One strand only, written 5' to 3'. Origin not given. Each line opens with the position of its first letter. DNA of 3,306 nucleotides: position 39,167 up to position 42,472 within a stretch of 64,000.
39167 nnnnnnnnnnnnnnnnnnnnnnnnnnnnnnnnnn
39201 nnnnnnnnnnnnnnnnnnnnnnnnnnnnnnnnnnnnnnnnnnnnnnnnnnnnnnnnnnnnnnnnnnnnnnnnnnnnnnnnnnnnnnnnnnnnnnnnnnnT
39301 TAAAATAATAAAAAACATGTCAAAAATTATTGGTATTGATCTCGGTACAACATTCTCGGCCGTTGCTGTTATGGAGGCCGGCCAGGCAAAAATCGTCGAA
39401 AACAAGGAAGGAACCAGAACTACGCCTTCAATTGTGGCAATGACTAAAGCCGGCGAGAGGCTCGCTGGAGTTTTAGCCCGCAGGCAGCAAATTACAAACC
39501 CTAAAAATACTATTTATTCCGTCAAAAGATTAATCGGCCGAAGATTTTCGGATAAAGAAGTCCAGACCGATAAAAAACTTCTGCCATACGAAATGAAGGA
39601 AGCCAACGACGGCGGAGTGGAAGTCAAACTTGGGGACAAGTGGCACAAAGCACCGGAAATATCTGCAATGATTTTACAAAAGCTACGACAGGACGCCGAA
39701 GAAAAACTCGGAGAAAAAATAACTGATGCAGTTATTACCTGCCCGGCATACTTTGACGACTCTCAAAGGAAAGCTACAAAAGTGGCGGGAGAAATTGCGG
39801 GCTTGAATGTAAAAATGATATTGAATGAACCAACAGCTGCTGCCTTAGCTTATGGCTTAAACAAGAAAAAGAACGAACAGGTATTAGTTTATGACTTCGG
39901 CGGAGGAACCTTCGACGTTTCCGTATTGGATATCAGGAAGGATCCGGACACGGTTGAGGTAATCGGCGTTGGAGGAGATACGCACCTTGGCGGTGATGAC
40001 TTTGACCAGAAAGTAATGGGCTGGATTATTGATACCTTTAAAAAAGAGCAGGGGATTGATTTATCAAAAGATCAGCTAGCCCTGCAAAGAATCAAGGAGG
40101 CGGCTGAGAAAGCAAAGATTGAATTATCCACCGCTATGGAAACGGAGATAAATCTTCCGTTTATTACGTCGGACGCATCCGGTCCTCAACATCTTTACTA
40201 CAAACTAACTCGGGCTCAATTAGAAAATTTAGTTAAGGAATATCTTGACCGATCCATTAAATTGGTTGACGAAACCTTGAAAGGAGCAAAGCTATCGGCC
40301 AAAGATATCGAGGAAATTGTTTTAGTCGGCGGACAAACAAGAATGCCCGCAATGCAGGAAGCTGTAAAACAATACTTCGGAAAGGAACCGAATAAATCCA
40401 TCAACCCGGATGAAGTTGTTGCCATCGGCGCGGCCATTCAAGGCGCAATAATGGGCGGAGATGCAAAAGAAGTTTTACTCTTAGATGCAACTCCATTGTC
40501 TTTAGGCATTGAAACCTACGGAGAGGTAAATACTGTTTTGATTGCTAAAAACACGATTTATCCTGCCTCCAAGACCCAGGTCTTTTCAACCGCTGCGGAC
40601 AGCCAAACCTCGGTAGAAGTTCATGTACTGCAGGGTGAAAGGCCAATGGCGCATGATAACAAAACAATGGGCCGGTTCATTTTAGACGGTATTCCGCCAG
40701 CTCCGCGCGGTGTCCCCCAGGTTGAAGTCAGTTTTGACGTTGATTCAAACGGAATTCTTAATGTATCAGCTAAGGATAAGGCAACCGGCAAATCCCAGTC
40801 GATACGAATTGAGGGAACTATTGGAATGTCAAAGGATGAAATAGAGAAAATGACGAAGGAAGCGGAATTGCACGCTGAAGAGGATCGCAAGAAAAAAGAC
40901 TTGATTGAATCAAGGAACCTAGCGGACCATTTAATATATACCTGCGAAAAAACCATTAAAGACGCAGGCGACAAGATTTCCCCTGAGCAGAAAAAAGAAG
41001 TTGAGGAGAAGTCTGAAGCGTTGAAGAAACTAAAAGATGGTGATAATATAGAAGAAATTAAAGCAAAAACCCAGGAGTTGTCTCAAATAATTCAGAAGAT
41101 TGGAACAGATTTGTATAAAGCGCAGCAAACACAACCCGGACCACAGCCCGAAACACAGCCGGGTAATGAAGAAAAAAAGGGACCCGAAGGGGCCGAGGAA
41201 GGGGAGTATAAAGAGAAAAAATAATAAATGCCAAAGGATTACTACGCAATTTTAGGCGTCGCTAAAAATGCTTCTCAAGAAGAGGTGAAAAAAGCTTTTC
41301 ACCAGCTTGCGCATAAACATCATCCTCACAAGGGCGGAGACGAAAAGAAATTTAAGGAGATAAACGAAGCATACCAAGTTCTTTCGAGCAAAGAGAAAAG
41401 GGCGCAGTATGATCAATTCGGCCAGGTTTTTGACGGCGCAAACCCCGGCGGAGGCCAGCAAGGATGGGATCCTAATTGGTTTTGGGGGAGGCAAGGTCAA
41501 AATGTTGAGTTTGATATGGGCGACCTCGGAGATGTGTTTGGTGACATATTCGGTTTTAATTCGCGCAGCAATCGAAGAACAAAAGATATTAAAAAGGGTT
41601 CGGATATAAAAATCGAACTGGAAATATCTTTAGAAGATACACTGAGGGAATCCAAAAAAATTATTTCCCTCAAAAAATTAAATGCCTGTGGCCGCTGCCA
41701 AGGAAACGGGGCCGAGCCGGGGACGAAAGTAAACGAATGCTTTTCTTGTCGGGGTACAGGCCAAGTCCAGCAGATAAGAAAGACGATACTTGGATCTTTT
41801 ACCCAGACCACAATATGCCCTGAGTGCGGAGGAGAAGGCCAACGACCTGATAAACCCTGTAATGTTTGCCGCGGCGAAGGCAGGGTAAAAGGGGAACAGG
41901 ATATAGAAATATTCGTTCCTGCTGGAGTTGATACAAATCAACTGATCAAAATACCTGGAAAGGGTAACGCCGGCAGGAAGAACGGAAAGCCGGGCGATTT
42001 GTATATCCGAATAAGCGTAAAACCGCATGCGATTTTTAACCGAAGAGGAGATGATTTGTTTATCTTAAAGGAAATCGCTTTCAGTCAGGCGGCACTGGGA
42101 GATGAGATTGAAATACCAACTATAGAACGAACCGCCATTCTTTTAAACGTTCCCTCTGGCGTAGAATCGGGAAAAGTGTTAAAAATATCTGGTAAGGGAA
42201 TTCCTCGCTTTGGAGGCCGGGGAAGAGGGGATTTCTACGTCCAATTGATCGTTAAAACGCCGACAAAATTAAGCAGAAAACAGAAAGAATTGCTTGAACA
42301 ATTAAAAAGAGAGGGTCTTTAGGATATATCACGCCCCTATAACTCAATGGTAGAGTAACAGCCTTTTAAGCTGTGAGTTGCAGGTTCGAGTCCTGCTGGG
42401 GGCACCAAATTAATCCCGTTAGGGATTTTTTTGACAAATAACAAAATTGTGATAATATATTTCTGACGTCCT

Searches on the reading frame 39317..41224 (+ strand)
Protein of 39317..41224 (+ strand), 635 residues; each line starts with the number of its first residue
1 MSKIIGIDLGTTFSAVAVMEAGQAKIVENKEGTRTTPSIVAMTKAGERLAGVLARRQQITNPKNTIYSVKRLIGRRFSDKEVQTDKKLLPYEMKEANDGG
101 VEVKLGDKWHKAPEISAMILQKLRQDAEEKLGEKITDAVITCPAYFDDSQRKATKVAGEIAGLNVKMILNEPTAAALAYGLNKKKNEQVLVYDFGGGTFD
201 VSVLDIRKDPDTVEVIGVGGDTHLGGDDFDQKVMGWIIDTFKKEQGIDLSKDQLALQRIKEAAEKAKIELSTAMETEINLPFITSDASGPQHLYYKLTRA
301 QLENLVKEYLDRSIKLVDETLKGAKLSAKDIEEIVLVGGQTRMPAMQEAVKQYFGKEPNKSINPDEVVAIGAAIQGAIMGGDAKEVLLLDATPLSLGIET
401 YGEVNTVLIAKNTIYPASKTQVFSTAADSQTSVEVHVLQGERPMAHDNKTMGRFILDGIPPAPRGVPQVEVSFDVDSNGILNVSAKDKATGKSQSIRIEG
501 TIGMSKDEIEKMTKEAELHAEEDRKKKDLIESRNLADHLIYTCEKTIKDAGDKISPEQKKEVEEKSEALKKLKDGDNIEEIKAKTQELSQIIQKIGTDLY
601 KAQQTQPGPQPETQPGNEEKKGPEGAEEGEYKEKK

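Call 78: search_protein_families(library=pfam, proteins=[window:39317-41224:+], max_evalue=0.00001)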
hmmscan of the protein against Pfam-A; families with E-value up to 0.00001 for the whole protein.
window:39317-41224:+ (635 aa): 2 families
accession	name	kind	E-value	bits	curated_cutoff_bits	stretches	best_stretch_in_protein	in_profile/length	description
PF00012.26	HSP70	-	2.9e-237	789.1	20.6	1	4-600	1-598/599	Hsp70 protein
PF06723.19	MreB_Mbl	-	4.2e-17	62.4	27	1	117-374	75-317/327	MreB/Mbl protein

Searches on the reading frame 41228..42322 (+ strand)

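Call 78: search_protein_families(library=pfam, proteins=[window:41228-42322:+], max_evalue=0.00001)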
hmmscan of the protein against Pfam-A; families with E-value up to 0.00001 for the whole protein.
window:41228-42322:+ (364 aa): 3 families
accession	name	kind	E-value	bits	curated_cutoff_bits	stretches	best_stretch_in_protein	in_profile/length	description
PF01556.23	DnaJ_C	-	1.2e-41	142.7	26.6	1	127-345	1-152/152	DnaJ C terminal domain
PF00226.36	DnaJ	-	8.7e-23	80.6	27.8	1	4-62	1-63/63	DnaJ domain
PF00684.25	DnaJ_CXXCXGXG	-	2.6e-14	53.7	32.7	1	154-218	1-65/65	DnaJ central domain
